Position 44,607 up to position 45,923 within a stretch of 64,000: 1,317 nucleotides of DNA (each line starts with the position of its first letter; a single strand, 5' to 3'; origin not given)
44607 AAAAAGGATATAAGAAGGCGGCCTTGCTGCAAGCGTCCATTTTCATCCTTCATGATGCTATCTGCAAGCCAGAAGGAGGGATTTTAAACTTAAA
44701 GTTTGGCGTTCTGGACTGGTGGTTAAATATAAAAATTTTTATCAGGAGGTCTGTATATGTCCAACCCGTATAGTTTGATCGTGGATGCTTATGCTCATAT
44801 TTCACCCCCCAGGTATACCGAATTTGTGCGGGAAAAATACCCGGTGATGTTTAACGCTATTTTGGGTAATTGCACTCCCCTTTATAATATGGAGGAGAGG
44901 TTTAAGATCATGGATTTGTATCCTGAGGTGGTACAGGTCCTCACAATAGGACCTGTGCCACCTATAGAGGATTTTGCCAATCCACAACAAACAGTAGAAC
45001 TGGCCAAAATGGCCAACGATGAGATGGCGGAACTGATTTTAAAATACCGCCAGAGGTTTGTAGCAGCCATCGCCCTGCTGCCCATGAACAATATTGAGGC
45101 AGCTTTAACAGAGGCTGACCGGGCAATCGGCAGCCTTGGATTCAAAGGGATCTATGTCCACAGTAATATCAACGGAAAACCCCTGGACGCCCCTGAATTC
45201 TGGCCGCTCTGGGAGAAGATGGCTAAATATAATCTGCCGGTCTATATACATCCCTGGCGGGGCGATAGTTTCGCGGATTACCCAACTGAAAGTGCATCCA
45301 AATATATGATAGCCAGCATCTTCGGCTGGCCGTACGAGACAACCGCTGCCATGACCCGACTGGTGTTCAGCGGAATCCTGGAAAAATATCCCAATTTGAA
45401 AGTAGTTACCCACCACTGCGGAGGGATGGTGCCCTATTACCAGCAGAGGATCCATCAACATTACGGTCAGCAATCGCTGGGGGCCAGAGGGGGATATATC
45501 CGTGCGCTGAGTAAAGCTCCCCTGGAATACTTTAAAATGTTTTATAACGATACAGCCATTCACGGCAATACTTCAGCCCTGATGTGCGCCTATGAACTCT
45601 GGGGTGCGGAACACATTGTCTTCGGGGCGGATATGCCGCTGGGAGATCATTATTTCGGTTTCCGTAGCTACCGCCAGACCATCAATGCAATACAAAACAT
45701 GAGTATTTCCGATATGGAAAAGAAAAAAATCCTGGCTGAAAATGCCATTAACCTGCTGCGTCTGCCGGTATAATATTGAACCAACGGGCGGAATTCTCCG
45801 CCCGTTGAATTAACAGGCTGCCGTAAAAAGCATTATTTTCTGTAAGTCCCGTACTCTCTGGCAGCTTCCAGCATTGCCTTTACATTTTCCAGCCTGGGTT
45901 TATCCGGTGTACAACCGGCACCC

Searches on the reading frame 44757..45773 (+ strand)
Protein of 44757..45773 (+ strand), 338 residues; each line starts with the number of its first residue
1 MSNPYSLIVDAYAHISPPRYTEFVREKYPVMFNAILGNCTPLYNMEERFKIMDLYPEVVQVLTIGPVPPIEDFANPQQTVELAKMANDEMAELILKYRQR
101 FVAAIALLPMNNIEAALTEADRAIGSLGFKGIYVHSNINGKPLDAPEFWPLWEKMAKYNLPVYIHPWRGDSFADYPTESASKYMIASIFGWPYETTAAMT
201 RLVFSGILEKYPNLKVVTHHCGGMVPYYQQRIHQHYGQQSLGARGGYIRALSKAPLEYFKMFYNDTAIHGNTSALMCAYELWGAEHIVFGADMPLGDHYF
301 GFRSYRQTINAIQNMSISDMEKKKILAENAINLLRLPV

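Call 87: search_protein_families(library=pfam, proteins=[window:44757-45773:+], max_evalue=0.001)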
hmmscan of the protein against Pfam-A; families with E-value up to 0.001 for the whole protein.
window:44757-45773:+ (338 aa): 1 family
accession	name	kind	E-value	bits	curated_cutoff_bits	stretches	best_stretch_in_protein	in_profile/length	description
PF04909.20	Amidohydro_2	-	3.5e-34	119.3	26.4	1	69-336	48-289/289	Amidohydrolase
